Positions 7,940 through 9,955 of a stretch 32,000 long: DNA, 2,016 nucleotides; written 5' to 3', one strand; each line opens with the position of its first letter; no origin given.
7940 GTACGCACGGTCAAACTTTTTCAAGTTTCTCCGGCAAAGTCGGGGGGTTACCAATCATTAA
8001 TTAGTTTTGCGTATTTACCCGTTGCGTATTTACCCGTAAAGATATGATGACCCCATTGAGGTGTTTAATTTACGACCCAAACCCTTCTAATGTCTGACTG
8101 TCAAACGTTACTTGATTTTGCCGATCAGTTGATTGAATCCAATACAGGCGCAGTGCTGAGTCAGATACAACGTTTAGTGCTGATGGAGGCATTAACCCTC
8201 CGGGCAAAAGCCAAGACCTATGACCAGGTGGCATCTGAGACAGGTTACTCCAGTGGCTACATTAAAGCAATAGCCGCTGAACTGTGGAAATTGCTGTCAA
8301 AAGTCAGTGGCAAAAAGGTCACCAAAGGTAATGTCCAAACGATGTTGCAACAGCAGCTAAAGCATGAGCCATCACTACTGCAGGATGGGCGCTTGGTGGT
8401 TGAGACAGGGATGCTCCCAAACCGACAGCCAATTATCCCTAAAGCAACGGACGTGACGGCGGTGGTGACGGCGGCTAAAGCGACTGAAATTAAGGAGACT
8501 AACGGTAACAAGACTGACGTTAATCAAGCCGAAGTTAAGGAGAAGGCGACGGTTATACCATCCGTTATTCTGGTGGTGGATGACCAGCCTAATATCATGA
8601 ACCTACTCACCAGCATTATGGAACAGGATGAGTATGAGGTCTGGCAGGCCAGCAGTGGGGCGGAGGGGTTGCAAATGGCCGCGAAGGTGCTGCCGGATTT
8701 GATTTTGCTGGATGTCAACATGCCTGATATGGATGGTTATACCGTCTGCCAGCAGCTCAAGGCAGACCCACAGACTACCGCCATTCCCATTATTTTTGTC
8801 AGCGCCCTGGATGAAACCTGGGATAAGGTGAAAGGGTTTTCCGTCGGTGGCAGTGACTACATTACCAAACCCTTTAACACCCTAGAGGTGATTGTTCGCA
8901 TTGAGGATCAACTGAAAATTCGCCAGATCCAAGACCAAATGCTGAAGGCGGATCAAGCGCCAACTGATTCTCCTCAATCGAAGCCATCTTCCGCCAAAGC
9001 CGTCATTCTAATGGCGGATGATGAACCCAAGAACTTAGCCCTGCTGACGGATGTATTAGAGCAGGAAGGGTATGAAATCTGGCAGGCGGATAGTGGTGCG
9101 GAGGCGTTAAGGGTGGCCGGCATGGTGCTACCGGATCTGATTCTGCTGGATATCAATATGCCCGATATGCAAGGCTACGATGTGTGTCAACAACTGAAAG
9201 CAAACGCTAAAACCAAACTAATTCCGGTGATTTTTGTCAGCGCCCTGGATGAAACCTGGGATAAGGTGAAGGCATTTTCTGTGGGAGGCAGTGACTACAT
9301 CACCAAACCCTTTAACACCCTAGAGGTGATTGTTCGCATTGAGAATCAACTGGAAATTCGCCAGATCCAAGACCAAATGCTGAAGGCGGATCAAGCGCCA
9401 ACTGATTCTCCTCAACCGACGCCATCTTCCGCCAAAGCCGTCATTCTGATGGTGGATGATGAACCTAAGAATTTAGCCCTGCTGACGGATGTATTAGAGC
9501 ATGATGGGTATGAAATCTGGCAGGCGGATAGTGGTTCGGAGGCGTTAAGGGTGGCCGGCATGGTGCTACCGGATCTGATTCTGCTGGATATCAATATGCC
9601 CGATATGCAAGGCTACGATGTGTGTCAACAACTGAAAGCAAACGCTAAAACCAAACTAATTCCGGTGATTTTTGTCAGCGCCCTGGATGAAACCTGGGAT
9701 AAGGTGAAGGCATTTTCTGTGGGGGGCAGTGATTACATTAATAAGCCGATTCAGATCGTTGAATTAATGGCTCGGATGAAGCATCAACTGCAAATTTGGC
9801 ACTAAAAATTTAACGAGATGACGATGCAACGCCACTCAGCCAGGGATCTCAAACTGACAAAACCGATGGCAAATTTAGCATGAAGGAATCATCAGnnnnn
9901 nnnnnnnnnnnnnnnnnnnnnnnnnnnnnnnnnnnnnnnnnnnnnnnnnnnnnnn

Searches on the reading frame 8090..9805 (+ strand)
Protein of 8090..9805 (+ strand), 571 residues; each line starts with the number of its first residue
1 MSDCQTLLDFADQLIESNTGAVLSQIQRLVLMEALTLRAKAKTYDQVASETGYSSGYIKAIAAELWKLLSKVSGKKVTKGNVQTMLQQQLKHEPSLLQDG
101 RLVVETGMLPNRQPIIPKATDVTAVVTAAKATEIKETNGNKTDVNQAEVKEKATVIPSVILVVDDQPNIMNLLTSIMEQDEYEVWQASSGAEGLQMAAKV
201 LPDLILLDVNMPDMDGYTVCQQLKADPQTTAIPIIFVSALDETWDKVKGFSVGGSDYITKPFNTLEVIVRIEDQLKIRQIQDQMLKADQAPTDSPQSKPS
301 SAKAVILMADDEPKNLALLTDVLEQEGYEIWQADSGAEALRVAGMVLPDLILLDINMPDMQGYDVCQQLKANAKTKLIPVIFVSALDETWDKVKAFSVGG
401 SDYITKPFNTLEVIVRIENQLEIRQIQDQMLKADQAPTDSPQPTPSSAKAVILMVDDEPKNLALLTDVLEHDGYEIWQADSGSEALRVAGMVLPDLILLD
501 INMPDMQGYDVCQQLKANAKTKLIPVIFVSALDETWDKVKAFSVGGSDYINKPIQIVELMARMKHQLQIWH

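Call 26: search_protein_families(library=pfam, proteins=[window:8090-9805:+], max_evalue=0.001)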
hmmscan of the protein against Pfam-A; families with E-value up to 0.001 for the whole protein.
window:8090-9805:+ (571 aa): 1 family
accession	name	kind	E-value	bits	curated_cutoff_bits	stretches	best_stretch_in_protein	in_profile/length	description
PF00072.30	Response_reg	-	4.3e-85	281.7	30.2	3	160-271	1-110/111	Response regulator receiver domain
